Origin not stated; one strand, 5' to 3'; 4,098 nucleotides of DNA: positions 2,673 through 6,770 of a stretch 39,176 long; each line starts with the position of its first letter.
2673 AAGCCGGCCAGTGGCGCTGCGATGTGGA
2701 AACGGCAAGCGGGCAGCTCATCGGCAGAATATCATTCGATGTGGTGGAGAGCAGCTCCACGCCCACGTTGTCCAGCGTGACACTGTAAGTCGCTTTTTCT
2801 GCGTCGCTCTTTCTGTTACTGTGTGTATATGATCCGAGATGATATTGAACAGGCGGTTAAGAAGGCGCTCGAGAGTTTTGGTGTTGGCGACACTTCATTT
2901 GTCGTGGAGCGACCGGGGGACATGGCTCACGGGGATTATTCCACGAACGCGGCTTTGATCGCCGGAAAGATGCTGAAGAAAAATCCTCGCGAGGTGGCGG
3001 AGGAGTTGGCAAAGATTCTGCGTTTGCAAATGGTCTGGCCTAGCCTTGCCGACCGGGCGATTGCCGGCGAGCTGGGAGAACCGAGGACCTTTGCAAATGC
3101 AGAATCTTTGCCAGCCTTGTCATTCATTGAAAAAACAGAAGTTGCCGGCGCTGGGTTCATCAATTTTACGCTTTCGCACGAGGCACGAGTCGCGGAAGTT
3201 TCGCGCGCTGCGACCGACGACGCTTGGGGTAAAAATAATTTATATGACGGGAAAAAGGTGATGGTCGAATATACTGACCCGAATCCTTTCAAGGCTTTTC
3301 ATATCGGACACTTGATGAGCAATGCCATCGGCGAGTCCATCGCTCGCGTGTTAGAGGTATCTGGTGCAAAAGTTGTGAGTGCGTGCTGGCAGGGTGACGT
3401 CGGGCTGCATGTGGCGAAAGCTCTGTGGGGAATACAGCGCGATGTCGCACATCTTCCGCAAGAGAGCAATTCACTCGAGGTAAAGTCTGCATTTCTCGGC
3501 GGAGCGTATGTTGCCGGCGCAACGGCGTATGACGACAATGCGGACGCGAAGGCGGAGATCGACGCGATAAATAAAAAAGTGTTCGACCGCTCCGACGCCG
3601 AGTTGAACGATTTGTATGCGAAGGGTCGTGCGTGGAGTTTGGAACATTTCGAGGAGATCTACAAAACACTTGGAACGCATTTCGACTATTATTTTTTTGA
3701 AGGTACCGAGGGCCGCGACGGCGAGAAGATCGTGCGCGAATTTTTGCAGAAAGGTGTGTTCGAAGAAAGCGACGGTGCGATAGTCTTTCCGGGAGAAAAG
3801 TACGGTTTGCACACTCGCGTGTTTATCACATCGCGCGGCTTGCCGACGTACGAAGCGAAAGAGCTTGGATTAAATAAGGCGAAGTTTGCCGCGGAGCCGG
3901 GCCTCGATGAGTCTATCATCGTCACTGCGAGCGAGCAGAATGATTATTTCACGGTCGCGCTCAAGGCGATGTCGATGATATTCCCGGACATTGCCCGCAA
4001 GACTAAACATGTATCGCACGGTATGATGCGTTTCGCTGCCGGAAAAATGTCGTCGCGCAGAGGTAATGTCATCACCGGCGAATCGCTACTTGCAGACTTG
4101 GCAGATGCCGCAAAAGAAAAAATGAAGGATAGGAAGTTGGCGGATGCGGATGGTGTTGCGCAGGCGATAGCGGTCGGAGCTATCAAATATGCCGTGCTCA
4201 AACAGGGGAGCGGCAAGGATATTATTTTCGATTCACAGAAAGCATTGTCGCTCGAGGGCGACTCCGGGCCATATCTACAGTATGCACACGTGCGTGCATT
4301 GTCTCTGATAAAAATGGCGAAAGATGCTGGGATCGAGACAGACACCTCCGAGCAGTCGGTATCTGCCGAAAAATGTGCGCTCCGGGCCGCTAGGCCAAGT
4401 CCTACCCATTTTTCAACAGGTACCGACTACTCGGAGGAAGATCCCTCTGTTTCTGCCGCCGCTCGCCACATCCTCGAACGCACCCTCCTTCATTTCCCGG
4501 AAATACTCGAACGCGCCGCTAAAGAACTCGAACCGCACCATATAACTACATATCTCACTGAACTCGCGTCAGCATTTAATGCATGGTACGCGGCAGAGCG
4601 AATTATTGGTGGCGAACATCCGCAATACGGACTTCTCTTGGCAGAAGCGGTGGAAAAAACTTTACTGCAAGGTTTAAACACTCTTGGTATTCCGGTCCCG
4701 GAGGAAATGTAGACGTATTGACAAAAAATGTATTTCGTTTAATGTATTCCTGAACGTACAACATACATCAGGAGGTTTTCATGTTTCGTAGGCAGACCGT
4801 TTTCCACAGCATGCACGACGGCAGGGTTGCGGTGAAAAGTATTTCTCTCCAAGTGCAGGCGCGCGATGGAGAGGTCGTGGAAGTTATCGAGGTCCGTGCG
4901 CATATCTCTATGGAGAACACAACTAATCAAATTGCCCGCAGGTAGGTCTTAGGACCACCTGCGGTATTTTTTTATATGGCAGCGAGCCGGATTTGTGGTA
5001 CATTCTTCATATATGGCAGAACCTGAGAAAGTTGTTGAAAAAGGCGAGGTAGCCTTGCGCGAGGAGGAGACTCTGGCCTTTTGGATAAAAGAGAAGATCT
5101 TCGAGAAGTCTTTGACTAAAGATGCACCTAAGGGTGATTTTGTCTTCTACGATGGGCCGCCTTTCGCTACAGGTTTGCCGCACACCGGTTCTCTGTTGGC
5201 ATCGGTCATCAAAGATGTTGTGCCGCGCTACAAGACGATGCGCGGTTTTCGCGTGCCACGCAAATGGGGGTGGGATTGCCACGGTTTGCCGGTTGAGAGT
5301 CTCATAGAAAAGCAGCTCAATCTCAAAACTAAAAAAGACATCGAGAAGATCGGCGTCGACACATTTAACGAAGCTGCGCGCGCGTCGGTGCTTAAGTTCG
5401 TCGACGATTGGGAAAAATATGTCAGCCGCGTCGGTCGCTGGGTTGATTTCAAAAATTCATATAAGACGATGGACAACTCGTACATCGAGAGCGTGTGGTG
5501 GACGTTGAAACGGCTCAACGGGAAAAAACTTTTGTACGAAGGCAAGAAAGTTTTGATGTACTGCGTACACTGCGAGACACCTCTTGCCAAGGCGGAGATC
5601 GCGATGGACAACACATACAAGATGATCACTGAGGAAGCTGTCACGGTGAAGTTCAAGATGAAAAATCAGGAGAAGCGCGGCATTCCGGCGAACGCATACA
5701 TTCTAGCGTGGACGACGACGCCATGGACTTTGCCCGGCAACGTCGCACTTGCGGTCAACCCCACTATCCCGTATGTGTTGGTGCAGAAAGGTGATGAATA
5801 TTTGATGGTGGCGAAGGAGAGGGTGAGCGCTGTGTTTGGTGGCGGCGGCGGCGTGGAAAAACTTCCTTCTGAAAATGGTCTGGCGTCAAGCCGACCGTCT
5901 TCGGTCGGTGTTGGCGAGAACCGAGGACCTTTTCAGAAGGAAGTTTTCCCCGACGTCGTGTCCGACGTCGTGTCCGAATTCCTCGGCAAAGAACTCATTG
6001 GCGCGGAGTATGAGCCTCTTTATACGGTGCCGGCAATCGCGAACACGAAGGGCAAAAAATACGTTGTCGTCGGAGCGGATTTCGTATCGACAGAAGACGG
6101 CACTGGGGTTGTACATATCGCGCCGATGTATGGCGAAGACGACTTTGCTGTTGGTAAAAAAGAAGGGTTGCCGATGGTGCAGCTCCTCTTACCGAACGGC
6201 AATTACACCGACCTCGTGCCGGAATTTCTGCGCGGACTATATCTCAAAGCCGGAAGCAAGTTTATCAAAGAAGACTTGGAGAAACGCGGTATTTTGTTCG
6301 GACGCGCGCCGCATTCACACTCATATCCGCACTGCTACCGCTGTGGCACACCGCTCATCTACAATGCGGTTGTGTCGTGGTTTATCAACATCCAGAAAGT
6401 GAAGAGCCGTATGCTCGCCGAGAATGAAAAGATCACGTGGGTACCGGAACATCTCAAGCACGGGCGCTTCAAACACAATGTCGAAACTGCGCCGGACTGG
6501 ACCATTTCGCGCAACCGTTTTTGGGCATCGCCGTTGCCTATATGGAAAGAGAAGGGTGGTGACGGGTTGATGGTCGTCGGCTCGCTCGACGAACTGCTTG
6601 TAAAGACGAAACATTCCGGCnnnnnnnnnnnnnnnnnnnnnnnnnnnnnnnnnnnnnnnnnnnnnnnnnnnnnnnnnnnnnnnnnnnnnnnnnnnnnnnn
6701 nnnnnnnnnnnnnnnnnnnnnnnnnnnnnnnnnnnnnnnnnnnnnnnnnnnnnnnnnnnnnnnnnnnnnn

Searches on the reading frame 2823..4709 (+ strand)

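Call 31: search_protein_families(library=pfam, proteins=[window:2823-4709:+], max_evalue=0.001)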
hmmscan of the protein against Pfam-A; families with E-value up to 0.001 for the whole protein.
window:2823-4709:+ (629 aa): 3 families
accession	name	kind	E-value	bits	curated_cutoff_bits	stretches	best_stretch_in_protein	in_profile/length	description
PF00750.26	tRNA-synt_1d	-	1.3e-29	103.7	23.3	1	134-470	10-348/349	tRNA synthetases class I (R), catalytic domain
PF05746.21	DALR_1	-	2.9e-23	82.6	22.3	1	485-629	1-117/117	DALR anticodon binding domain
PF03485.21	Arg_tRNA_synt_N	-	9.3e-19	68.3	21.5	1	7-68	2-66/85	Arginyl tRNA synthetase N terminal domain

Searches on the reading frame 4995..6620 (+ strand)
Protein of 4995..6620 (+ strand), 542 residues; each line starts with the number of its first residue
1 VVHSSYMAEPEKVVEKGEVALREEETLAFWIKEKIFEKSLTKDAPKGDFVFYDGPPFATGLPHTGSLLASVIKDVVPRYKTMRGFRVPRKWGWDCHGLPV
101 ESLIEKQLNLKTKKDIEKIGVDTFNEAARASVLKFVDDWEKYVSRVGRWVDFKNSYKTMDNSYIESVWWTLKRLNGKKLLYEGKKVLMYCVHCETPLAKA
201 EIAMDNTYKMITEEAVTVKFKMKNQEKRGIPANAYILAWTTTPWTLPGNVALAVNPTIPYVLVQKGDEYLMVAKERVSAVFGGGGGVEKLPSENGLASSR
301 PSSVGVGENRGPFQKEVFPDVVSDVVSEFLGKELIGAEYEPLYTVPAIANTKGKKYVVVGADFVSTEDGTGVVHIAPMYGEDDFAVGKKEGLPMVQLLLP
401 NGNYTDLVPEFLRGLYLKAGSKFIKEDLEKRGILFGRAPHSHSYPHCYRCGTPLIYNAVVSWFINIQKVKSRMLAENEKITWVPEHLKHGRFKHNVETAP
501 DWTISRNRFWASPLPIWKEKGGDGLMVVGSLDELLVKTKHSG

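Call 33: search_protein_representatives(protein=window:4995-6620:+)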
Query: 542 residues. Proteins with E-value up to 0.001 (for the whole library): 18546; up to 1e-10: 9594; up to 1e-30: 2895. The best 150 are listed.
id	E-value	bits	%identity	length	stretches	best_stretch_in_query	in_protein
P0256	1.3e-227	773.2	71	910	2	15-275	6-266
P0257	5.1e-191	652.4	59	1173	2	9-284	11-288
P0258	3.5e-172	590.2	55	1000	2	15-278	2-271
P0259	4.8e-170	583.2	54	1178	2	22-281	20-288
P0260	2.7e-166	570.8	53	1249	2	48-537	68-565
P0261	2.4e-165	567.7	53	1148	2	22-277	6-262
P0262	4.0e-161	553.7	53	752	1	22-538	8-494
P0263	1.3e-154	532.3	53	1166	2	19-284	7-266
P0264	1.4e-151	522.2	52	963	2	16-289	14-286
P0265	5.2e-149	513.7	52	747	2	15-282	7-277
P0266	8.0e-148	509.8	51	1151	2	22-280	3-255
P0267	8.1e-148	509.8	49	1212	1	7-537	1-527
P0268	5.3e-147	507.1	49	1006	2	20-278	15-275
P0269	4.1e-146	504.2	50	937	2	3-365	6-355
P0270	8.7e-146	503.1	48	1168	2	21-288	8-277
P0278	1.1e-138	479.6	49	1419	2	21-283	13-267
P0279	1.1e-137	476.3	47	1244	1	18-534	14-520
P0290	4.4e-134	464.5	51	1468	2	27-263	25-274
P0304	1.4e-129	449.6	47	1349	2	22-264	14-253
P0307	4.5e-129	447.9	48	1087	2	19-267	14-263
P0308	4.8e-129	447.8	48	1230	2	22-289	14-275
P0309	7.7e-129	447.1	45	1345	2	23-268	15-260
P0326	2.9e-125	435.3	47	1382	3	22-226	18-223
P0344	2.1e-123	429.2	46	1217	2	22-281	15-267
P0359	2.1e-121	422.6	48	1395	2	16-280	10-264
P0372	5.6e-120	417.9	45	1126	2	22-281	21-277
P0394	1.4e-117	410.0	46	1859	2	22-282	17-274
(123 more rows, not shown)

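Call 38: search_protein_families(library=pfam, proteins=[P0394, P0372, P0304, P0309, P0359, P0326], max_evalue=0.001)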
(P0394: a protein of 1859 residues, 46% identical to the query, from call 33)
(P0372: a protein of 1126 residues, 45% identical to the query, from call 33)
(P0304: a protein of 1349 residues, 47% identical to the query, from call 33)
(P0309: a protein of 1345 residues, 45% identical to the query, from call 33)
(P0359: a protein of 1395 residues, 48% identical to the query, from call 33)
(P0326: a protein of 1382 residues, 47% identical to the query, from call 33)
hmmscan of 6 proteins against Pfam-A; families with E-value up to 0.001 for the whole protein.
P0394 (1859 aa): 8 families
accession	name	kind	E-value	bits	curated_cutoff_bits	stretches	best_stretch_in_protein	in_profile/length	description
PF00133.28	tRNA-synt_1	-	6.5e-127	424.2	22.7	3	21-539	2-296/414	tRNA synthetases class I (I, L, M and V)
PF08264.19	Anticodon_1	-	7e-32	110.8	25.1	1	1359-1505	1-147/148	Anticodon-binding domain of tRNA ligase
PF19302.4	DUF5915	-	1.3e-27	97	27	1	1744-1858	81-194/195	Domain of unknown function (DUF5915)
PF00300.27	His_Phos_1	-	2e-26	93.3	21.7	1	1027-1211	1-179/194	Histidine phosphatase superfamily (branch 1)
PF09334.17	tRNA-synt_1g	-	1.5e-14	54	20.1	2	1222-1320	280-373/391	tRNA synthetases class I (M)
PF13673.13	Acetyltransf_10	-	2.6e-10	40.8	23.6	1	566-669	11-112/128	Acetyltransferase (GNAT) domain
PF13508.13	Acetyltransf_7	-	3.8e-08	34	27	1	584-665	2-83/84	Acetyltransferase (GNAT) domain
PF00583.31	Acetyltransf_1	-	1.8e-06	28.6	20.7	1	557-664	9-116/116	Acetyltransferase (GNAT) family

P0372 (1126 aa): 7 families
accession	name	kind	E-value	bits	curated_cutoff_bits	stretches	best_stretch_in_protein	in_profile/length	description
PF00133.28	tRNA-synt_1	-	1.7e-113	379.9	22.7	2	24-499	1-265/414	tRNA synthetases class I (I, L, M and V)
PF08264.19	Anticodon_1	-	5.2e-35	120.9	25.1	1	844-989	1-146/148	Anticodon-binding domain of tRNA ligase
PF19302.4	DUF5915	-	2.4e-23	83.1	27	1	989-1124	63-195/195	Domain of unknown function (DUF5915)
PF00293.34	NUDIX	-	4.3e-20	72.5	21.1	1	533-648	5-121/134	NUDIX domain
PF09334.17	tRNA-synt_1g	-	3.9e-13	49.4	20.1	1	739-801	311-371/391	tRNA synthetases class I (M)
PF14815.12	NUDIX_4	-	6.5e-06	26.3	35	1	536-657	2-110/113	NUDIX domain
PF01406.26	tRNA-synt_1e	-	9.1e-05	22.4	27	1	735-787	233-284/301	tRNA synthetases class I (C) catalytic domain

P0304 (1349 aa): 6 families
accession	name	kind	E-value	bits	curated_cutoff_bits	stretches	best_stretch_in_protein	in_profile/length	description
PF00133.28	tRNA-synt_1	-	9.5e-122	407.1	22.7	2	18-668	2-262/414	tRNA synthetases class I (I, L, M and V)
PF08264.19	Anticodon_1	-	9e-22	78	25.1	1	1047-1195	1-147/148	Anticodon-binding domain of tRNA ligase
PF09334.17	tRNA-synt_1g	-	3.5e-21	75.9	20.1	2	48-192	8-133/391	tRNA synthetases class I (M)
PF19302.4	DUF5915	-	7e-20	71.8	27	1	1244-1348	88-192/195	Domain of unknown function (DUF5915)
PF00300.27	His_Phos_1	-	1.1e-11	45.2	21.7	1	684-835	2-165/194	Histidine phosphatase superfamily (branch 1)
PF01406.26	tRNA-synt_1e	-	8e-05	22.6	27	1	934-1007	229-299/301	tRNA synthetases class I (C) catalytic domain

P0309 (1345 aa): 6 families
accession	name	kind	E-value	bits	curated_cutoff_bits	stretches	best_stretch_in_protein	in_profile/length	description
PF00133.28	tRNA-synt_1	-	9.1e-122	407.2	22.7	2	19-644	3-256/414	tRNA synthetases class I (I, L, M and V)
PF08264.19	Anticodon_1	-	1.3e-24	87.2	25.1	1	1046-1194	1-144/148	Anticodon-binding domain of tRNA ligase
PF09334.17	tRNA-synt_1g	-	1.5e-19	70.5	20.1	1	48-191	8-132/391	tRNA synthetases class I (M)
PF00300.27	His_Phos_1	-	4e-17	63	21.7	1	665-809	1-161/194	Histidine phosphatase superfamily (branch 1)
PF00293.34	NUDIX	-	1e-15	58.4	21.1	1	270-396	8-132/134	NUDIX domain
PF19302.4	DUF5915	-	9.9e-15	55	27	1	1250-1344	97-191/195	Domain of unknown function (DUF5915)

P0359 (1395 aa): 8 families
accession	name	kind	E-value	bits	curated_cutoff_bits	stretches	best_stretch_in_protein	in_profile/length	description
PF00133.28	tRNA-synt_1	-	1.3e-129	433.1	22.7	3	20-495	2-272/414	tRNA synthetases class I (I, L, M and V)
PF00300.27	His_Phos_1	-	1.8e-38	132.6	21.7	1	497-659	1-165/194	Histidine phosphatase superfamily (branch 1)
PF19302.4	DUF5915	-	4.4e-32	111.6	27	1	1214-1394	4-193/195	Domain of unknown function (DUF5915)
PF08264.19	Anticodon_1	-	5.8e-29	101.3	25.1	1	1045-1193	1-146/148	Anticodon-binding domain of tRNA ligase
PF09334.17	tRNA-synt_1g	-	1.5e-15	57.3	20.1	1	942-1007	311-374/391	tRNA synthetases class I (M)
PF13238.12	AAA_18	-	1.7e-06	28.9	29.4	1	747-863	2-119/128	AAA domain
PF13671.12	AAA_33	-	4.1e-05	24.4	27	1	746-869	2-134/143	AAA domain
PF06414.18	Zeta_toxin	-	0.00034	20.6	22.3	0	737-766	11-39/199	Zeta toxin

P0326 (1382 aa): 7 families
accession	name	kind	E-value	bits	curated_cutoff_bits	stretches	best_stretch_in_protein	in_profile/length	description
PF00133.28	tRNA-synt_1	-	5.8e-122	407.8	22.7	2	22-634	2-267/414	tRNA synthetases class I (I, L, M and V)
PF00300.27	His_Phos_1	-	1.1e-32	113.8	21.7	1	642-819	3-178/194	Histidine phosphatase superfamily (branch 1)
PF08264.19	Anticodon_1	-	2.5e-32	112.2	25.1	1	1019-1158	1-146/148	Anticodon-binding domain of tRNA ligase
PF00293.34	NUDIX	-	1.8e-22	80.2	21.1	1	226-343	4-130/134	NUDIX domain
PF19302.4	DUF5915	-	1.8e-17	64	27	1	1210-1354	23-173/195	Domain of unknown function (DUF5915)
PF09334.17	tRNA-synt_1g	-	2.9e-17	62.9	20.1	1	52-197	8-133/391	tRNA synthetases class I (M)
PF14815.12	NUDIX_4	-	0.00019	21.6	35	1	230-338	3-103/113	NUDIX domain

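Call 44: list_cluster_members(proteins=[P0308, P0344, P0279, P0278, P0290, P0307, P0394, P0372, P0359, P0258])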
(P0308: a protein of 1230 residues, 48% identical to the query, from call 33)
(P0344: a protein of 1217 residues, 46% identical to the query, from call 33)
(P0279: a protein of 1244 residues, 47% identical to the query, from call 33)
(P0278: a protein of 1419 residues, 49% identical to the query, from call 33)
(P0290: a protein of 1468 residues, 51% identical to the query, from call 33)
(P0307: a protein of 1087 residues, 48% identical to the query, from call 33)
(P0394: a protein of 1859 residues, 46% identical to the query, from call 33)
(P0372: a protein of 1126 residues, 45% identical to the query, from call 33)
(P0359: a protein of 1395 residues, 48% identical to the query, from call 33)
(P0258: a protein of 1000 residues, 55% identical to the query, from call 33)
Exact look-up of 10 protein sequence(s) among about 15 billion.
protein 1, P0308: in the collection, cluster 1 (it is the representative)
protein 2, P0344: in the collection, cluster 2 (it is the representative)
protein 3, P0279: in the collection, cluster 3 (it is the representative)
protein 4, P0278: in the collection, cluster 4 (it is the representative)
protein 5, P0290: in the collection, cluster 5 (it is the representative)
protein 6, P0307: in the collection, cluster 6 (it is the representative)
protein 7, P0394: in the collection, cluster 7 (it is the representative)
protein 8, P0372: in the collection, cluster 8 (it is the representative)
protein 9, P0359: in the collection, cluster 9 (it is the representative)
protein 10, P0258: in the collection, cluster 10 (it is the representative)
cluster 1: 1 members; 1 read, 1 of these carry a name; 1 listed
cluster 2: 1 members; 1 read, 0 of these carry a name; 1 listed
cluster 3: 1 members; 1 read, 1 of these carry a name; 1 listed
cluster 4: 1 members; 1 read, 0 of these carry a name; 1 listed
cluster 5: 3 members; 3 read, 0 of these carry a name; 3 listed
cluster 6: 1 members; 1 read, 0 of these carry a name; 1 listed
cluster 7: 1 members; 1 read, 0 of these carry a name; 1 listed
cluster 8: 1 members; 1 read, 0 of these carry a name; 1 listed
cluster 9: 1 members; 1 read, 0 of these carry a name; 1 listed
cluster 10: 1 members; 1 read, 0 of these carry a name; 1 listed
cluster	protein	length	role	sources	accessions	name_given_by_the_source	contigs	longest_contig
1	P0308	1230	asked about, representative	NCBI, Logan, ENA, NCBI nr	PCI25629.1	isoleucine--tRNA ligase [Candidatus Peregrinibacteria bacterium] | MAG: isoleucine--tRNA ligase [Candidatus Peregrinibacteria bacterium]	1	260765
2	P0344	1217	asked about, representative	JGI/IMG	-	-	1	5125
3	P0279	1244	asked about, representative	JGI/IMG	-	isoleucyl-tRNA synthetase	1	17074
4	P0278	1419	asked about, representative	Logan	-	-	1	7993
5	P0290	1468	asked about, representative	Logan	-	-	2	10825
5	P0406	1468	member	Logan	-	-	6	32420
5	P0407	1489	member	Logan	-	-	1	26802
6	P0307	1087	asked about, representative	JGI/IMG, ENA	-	-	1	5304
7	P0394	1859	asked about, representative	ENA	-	-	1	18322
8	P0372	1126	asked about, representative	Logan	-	-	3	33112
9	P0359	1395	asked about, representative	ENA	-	-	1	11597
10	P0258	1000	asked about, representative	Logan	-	-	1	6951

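Call 53: find_encoding_contigs(protein=P0258, flank=6000, max_places=2)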
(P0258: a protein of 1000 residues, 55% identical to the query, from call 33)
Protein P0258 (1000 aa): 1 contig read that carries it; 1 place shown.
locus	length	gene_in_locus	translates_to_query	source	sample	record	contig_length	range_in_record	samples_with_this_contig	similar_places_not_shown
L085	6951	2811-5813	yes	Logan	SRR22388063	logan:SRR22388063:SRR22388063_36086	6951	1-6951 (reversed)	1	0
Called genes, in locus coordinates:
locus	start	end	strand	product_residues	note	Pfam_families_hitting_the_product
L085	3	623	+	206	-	?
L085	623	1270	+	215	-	-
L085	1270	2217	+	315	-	-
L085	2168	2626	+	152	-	PF00075:RNase_H, PF13456:RVT_3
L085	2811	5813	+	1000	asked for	PF00133:tRNA-synt_1, PF09334:tRNA-synt_1g, PF08264:Anticodon_1, PF19302:DUF5915 (weak)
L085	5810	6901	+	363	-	PF01098:FTSW_RODA_SPOVE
